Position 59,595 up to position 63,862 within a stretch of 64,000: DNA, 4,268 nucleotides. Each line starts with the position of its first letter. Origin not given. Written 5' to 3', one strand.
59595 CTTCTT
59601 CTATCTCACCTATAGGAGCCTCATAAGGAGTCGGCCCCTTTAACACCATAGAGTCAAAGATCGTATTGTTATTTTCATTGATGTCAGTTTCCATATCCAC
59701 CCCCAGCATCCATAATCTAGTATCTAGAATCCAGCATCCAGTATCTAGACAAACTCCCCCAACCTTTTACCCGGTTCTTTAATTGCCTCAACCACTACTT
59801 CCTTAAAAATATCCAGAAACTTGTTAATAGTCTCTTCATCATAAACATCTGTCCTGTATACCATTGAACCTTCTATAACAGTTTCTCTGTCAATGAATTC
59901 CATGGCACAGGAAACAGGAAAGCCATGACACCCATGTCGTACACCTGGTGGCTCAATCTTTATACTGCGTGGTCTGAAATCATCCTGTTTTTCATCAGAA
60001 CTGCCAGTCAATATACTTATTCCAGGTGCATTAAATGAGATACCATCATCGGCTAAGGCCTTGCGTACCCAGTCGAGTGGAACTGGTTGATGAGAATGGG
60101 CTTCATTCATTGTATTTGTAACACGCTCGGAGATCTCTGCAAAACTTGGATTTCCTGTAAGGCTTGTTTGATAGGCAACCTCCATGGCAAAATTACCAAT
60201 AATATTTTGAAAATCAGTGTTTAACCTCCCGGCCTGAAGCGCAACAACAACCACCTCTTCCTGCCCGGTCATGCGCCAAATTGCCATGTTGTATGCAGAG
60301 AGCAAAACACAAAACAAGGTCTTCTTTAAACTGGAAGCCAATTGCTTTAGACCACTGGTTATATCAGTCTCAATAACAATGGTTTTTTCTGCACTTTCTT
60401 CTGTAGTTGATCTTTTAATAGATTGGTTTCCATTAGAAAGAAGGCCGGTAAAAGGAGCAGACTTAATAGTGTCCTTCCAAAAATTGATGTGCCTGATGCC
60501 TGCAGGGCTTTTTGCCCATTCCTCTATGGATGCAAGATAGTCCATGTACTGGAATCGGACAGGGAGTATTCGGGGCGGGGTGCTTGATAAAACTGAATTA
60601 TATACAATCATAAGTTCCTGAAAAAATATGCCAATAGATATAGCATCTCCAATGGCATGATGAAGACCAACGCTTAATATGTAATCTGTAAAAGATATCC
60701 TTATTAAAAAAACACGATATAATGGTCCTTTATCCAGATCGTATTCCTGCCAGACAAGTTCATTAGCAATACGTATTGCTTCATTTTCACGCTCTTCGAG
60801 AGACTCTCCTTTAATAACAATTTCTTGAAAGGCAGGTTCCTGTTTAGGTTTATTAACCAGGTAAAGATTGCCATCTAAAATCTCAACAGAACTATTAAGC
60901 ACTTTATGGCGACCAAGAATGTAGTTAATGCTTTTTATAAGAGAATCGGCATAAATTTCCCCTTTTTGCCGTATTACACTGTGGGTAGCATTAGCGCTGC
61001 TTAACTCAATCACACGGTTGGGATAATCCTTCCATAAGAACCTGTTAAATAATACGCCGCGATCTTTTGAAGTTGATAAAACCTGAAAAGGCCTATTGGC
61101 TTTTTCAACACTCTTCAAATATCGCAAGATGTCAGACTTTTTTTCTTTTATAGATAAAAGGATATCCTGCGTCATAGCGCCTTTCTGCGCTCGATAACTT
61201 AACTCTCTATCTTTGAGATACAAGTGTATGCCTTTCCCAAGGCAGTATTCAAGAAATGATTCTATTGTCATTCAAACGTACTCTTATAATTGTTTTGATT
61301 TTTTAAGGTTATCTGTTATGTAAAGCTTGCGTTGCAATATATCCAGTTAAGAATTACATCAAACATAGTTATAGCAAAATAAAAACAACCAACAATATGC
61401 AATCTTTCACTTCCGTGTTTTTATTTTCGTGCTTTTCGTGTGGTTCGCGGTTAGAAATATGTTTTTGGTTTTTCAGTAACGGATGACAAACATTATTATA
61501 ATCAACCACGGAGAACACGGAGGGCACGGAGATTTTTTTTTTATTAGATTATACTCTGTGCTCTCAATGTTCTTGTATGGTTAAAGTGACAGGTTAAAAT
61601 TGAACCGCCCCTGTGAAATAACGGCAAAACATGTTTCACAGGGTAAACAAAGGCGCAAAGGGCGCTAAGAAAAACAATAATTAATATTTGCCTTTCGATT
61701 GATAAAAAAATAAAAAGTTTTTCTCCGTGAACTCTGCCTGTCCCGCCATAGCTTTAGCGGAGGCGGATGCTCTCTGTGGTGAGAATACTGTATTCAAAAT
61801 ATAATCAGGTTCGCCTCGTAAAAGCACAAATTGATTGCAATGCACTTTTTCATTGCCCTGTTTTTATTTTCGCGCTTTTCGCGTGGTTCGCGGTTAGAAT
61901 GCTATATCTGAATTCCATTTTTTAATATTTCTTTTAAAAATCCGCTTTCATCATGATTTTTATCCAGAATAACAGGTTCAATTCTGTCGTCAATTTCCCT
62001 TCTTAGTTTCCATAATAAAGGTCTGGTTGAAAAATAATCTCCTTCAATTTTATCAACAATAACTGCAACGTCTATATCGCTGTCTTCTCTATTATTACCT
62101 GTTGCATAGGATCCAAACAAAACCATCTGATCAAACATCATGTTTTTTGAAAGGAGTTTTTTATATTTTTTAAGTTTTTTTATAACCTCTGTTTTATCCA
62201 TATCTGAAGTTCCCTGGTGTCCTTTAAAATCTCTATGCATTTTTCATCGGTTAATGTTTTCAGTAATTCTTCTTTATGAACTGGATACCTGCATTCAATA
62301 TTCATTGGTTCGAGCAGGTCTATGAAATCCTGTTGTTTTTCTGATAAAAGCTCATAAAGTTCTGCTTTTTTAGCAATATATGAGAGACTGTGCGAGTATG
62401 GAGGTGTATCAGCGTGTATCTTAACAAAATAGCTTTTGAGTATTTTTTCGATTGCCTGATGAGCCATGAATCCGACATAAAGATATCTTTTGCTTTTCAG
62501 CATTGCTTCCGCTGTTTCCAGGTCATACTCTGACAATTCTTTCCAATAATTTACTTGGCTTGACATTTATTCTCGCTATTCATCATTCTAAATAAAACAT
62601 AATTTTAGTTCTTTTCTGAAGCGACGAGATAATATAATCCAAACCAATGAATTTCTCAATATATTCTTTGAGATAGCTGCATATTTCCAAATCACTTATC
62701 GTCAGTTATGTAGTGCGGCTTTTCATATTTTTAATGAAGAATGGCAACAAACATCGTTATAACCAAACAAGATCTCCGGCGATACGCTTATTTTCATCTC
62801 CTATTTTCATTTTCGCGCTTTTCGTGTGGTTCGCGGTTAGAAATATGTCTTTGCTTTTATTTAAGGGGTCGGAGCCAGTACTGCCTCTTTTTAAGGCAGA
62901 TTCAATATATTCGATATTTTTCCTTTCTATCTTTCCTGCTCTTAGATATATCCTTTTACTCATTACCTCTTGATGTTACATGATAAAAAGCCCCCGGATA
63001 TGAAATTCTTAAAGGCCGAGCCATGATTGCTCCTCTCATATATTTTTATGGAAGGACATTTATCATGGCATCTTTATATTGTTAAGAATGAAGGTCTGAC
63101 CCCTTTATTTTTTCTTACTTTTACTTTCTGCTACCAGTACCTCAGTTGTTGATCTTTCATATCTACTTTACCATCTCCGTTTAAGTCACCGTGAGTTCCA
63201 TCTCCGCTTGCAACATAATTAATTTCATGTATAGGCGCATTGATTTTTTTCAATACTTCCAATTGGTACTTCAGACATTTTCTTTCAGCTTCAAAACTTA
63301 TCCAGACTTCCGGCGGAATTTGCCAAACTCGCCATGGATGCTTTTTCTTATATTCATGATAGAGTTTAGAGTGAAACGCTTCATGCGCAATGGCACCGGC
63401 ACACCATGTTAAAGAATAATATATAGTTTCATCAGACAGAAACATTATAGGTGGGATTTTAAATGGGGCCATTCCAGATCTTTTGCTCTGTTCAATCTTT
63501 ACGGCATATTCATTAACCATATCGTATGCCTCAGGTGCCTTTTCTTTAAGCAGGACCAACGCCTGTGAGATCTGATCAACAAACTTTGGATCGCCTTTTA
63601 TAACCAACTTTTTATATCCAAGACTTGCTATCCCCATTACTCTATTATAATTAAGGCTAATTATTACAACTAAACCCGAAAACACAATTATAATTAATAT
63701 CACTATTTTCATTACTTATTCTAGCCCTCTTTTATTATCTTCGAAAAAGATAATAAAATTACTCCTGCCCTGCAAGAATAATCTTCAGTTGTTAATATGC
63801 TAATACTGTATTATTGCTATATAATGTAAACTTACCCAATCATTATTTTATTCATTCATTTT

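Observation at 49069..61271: Adenylation-less NRPS-like gene set wrapped around a YejABEF-type peptide importer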

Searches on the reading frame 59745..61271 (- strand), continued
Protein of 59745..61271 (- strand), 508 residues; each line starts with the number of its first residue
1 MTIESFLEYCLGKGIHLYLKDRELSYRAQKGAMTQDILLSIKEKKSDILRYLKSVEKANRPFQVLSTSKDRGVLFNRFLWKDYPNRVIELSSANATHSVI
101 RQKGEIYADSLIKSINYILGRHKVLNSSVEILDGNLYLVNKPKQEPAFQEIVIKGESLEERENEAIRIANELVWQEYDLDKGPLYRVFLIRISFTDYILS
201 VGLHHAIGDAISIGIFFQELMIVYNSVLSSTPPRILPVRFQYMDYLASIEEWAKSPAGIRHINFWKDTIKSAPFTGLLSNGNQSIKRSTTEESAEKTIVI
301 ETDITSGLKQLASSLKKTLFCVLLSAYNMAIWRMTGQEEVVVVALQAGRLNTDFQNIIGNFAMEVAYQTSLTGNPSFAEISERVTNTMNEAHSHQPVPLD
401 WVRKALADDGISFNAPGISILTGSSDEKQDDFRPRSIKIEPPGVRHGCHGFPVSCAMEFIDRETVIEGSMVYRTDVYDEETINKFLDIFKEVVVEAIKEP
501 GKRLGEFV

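Call 76: predict_structure(alignment_id=A1)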
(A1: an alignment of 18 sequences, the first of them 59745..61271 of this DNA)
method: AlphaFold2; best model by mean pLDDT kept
length: 508 residues; sequences in the alignment: 18
mean_pLDDT: 87.1   pTM: 0.81
mean pLDDT of the five models: 87.1, 86.6, 82.2, 81.7, 80.9
residues with pLDDT >= 90: 282; 70-90: 186; 50-70: 23; < 50: 17
segments of 3 or more residues with pLDDT < 50: 284-286, 426-430, 446-452
pLDDT, mean of each block of 10 residues (from residue 1): 89 92 90 92 93 83 88 84 83 87 92 94 93 91 88 91 93 93 93 93 91 92 95 89 92 90 92 82 48 82 95 96 97 92 79 83 89 96 94 87 90 88 57 74 52 75 87 83 95 95 88
secondary structure, 60 per line:
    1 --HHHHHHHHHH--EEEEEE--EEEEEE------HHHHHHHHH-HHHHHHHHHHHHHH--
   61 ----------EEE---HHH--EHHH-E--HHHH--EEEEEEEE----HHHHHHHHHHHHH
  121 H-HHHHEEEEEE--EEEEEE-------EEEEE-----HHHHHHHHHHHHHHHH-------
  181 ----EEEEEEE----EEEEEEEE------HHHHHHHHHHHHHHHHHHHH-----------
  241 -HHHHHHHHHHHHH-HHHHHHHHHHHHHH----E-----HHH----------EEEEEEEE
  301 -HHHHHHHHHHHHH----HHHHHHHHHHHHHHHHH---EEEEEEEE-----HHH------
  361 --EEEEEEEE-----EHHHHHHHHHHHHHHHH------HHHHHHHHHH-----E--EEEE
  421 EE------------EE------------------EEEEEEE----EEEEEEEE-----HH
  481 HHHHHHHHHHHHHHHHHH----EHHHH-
elements in order: H3-12 E15-20 E23-28 H35-43 H45-58 E71-73 H90-93 E96-103 H108-121 H123-126 E127-132 E135-140 E148-152 H158-173 E185-191 E196-203 H210-229 H242-254 H256-269 E293-300 H302-314 H319-335 E339-346 E363-370 H377-392 H399-408 E417-422 E455-461 E466-473 H479-498 H504-507

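Call 78: fold_search(model_id=the predicted structure, library=pdb)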
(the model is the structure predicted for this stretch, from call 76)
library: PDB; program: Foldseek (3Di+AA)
matches with E <= 10: 815; with E <= 0.001: 337
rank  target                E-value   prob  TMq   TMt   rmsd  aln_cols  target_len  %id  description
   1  2jgp                  1.7e-33  1.00  0.69  0.68   6.6       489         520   21  Structure of the TycC5-6 PCP-C bidomain of the tyrocidine synthetase TycC (released 2007-10-30)
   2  6p1j_A                4.2e-33  1.00  0.69  0.39   4.7       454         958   21  The structure of condensation and adenylation domains of teixobactin-producing nonribosomal peptide synthetase Txo2 se (released 2019-05-29)
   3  6p1j_B                4.7e-33  1.00  0.67  0.38   4.9       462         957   21  The structure of condensation and adenylation domains of teixobactin-producing nonribosomal peptide synthetase Txo2 se (released 2019-05-29)
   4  6cgo_A                5.9e-33  1.00  0.66  0.64   8.6       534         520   21  Molecular basis for condensation domain-mediated chain release from the enacyloxin polyketide synthase (released 2019-02-27)
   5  6cgo_B                1.0e-32  1.00  0.65  0.65   9.1       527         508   21  Molecular basis for condensation domain-mediated chain release from the enacyloxin polyketide synthase (released 2019-02-27)
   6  4tx3_B                3.7e-30  1.00  0.67  0.74   5.5       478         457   19  Complex of the X-domain and OxyB from Teicoplanin Biosynthesis (released 2015-02-04)
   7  6p4u                  6.5e-30  1.00  0.65  0.41   4.9       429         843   20  The structure of condensation and adenylation domains of teixobactin-producing nonribosomal peptide synthetase Txo1 seri (released 2019-06-12)
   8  6oyf                  1.1e-29  1.00  0.66  0.41   4.3       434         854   21  The structure of condensation and adenylation domains of teixobactin-producing nonribosomal peptide synthetase Txo1 seri (released 2019-05-29)
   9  6ozv                  1.2e-29  1.00  0.64  0.40   4.8       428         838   21  The structure of condensation and adenylation domains of teixobactin-producing nonribosomal peptide synthetase Txo1 seri (released 2019-05-29)
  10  5u89_A                1.3e-29  1.00  0.68  0.36   5.6       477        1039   18  Crystal structure of a cross-module fragment from the dimodular NRPS DhbF (released 2017-05-10)
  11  8rz6_B                2.2e-29  1.00  0.66  0.75   6.0       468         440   19  SeMet derivative structure of the condensation domain TomBC from the Tomaymycin non-ribosomal peptide synthetase (released 2024-06-26)
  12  4tx2                  2.9e-29  1.00  0.68  0.75   5.1       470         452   19  Crystal structure of the X-domain from teicoplanin biosynthesis (released 2015-02-04)
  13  8qnf                  3.9e-29  1.00  0.65  0.73   6.2       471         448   19  Crystal structure of the Condensation domain TomBC from the Tomaymycin non-ribosomal peptide synthetase (released 2024-06-26)
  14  8rz6_A                4.1e-29  1.00  0.66  0.74   5.9       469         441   19  SeMet derivative structure of the condensation domain TomBC from the Tomaymycin non-ribosomal peptide synthetase (released 2024-06-26)
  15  7kvw_A                5.2e-29  1.00  0.68  0.67   7.9       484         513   18  Non-ribosomal didomain (holo-PCP-C) acceptor bound state (released 2021-03-24)
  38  5t7z                  1.8e-27  1.00  0.58  0.60   9.8       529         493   18  Monoclinic crystal form of the EpoB NRPS cyclization-docking bidomain from Sorangium cellulosum (released 2016-11-09)
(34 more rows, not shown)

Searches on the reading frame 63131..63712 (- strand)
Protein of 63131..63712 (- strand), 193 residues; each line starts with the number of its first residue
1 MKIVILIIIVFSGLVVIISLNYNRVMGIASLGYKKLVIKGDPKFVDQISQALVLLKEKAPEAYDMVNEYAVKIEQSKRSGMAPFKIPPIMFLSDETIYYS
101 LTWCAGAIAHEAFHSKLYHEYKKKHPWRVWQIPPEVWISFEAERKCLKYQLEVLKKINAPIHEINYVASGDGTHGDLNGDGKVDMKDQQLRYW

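Call 36: search_protein_families(library=pfam, proteins=[window:63131-63712:-], max_evalue=0.01)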
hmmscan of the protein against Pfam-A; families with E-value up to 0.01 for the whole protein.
window:63131-63712:- (193 aa): 0 families

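Call 37: search_protein_families(library=ncbifam, proteins=[window:63131-63712:-], max_evalue=0.01)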
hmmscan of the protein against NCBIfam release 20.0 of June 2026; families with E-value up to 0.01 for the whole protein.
window:63131-63712:- (193 aa): 0 families

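Call 45: find_encoding_contigs(protein=window:63131-63712:-, flank=10000, max_places=6)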
Protein window:63131-63712:- (193 aa): 8 contigs read that carry it; 6 places shown.
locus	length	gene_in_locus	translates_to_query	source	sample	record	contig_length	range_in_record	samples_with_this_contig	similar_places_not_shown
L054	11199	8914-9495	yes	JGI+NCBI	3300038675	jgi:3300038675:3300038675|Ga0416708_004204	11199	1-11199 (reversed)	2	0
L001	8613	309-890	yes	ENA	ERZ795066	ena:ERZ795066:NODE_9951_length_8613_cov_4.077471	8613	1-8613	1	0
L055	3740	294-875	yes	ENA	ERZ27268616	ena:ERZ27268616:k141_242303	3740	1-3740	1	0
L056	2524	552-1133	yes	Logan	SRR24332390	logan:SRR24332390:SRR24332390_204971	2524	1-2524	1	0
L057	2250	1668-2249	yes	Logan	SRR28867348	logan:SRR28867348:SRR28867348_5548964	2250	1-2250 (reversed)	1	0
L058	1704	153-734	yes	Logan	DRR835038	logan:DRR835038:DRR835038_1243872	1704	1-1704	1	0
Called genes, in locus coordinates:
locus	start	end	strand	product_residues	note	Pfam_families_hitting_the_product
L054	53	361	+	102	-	PF26002:Beta-barrel_AprE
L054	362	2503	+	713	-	PF03412:Peptidase_C39, PF02463:SMC_N (weak), PF00664:ABC_membrane, PF00005:ABC_tran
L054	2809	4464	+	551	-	PF00501:AMP-binding, PF13193:AMP-binding_C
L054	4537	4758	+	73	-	PF02604:PhdYeFM_antitox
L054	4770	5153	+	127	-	PF01850:PIN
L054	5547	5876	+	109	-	PF00550:PP-binding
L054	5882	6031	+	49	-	-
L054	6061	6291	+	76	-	PF09720:Unstab_antitox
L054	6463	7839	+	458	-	PF00144:Beta-lactamase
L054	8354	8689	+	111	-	-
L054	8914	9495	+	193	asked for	-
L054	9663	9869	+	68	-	-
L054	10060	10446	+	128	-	PF05168:HEPN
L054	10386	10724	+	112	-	PF01909:NTP_transf_2, PF18765:Polbeta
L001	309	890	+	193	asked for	-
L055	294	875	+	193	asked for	-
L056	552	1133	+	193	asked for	-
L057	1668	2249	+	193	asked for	?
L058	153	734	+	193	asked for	-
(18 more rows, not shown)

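Call 66: search_solved_structures(query=L054:6463-7839:+, max_evalue=1e-8, show_alignments=2)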
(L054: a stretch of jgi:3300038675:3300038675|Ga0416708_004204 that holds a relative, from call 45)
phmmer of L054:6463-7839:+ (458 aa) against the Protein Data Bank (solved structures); distinct sequences matched with E-value up to 1e-8: 72 (the best 60 are shown).
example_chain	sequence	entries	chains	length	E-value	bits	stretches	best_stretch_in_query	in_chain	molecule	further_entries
7spn_A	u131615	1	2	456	7.8e-20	74.2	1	18-205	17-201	IS11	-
2qmi_A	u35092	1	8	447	2.4e-15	59.4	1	21-392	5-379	Pbp related beta-lactamase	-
4y7p_A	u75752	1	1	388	5e-13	51.8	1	32-207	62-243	Alkaline D-peptidase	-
3wwx_A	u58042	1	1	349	1.6e-12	50.1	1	68-205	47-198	S12 family peptidase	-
5e2g_A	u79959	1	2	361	2.7e-12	49.4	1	18-198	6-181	Beta-lactamase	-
7mde_A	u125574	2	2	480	4.4e-12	48.6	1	22-205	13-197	Beta-lactamase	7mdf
3o3v_A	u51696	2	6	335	5.5e-12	48.3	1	30-205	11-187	beta-lactamase | ClbP peptidase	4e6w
4e6x_A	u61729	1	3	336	5.5e-12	48.3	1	30-205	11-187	ClbP peptidase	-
7mdc_A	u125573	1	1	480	6.1e-12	48.2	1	22-205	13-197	Beta-lactamase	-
7ul6_A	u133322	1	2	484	6.2e-12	48.2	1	22-205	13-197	Beta-lactamase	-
9s7k_A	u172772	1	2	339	8.6e-12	47.7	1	32-201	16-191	D-alanyl-D-alanine carboxypeptidase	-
8xy8_A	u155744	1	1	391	1.3e-11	47.1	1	23-219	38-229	Beta-lactamase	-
7v21_A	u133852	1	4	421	2.7e-11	46.1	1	25-201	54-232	Serine beta-lactamase-like protein LACTB, mitochondrial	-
1y54_A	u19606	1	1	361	8.5e-11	44.4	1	23-218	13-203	Beta-lactamase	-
2zc7_A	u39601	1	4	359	9.8e-11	44.2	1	19-215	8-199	Beta-lactamase ACT-1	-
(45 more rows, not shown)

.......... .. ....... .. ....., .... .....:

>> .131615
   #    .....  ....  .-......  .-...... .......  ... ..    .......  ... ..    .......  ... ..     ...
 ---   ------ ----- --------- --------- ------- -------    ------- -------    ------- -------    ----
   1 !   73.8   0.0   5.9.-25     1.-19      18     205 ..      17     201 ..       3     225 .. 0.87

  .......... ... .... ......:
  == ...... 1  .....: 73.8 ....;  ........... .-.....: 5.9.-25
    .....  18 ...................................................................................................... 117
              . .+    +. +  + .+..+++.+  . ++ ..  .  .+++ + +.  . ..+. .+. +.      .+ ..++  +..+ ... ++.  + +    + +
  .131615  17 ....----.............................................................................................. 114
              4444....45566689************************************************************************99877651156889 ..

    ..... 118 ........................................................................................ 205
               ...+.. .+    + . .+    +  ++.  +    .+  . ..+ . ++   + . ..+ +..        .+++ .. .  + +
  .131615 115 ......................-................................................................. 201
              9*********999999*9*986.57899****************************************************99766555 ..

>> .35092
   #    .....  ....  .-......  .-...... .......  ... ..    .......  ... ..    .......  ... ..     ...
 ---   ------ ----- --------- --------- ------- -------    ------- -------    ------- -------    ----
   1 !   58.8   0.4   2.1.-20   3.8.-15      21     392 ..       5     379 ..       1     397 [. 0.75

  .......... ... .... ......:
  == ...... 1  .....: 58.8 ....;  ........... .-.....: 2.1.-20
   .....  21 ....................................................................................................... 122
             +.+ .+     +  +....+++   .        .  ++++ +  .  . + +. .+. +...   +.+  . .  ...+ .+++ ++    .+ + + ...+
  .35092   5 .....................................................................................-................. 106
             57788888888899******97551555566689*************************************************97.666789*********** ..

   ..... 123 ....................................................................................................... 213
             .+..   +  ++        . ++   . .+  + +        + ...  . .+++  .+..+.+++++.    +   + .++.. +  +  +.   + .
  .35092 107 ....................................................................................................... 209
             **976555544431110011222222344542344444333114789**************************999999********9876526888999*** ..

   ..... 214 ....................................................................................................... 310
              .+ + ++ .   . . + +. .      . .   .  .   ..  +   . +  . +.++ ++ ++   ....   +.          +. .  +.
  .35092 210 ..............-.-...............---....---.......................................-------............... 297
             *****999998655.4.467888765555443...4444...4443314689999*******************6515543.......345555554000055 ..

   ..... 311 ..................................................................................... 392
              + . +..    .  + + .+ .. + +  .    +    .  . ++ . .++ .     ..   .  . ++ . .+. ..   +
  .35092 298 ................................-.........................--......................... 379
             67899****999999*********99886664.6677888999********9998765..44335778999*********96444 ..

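Call 68: search_solved_structures(query=L054:2809-4464:+, max_evalue=1e-30)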
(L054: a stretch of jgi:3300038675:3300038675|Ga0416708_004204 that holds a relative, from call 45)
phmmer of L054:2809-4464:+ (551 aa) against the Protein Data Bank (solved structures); distinct sequences matched with E-value up to 1e-30: 48.
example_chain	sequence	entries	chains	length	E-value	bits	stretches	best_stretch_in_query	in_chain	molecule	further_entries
5bsw_A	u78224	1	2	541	2.8e-54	187.7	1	79-547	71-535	4-coumarate--CoA ligase 2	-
5bsm_A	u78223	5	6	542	3.9e-54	187.3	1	79-547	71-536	4-coumarate--CoA ligase 2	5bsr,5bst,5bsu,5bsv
3a9u_A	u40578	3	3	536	4.9e-54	187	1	79-547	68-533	4-coumarate--CoA ligase | 4-coumarate:CoA ligase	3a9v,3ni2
5u95_A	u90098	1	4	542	7.3e-54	186.4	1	79-547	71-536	4-coumarate--CoA ligase 2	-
3tsy_A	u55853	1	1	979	9.6e-49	169.5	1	79-547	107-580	Fusion Protein 4-coumarate--CoA ligase 1, Resveratrol synthase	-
6k4c_A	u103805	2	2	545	1.4e-44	155.8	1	60-545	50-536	Ancestral luciferase AncLamp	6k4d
6abh_A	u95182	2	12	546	2.8e-44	154.8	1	49-545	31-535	Red-bioluminescence eliciting luciferase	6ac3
3r44_A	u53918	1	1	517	6e-41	143.8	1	56-548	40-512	fatty acyl CoA synthetase FADD13 (FATTY-ACYL-CoA SYNTHETASE)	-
8weu_A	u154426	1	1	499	7.3e-40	140.2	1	57-548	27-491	Fatty-acyl-CoA synthase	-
8wev_A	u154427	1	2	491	1.3e-39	139.4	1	56-546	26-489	Feruloyl-CoA Synthetase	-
8r2q_A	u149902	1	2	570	1.6e-39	139.1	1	81-546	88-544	Probable fatty-acid-CoA ligase FadD5 (Fatty-acid-CoA synthetase) (Fatty-acid-CoA synthase)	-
5kyv_A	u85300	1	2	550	3.7e-39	137.9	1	57-545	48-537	Luciferin 4-monooxygenase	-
6q2m_A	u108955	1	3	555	7.6e-39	136.8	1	57-545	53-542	Luciferin 4-monooxygenase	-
6hps_A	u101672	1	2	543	1.6e-38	135.8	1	57-545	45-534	Luciferin 4-monooxygenase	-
1ba3_A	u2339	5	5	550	1.7e-38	135.7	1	57-545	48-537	LUCIFERASE | Luciferin 4-monooxygenase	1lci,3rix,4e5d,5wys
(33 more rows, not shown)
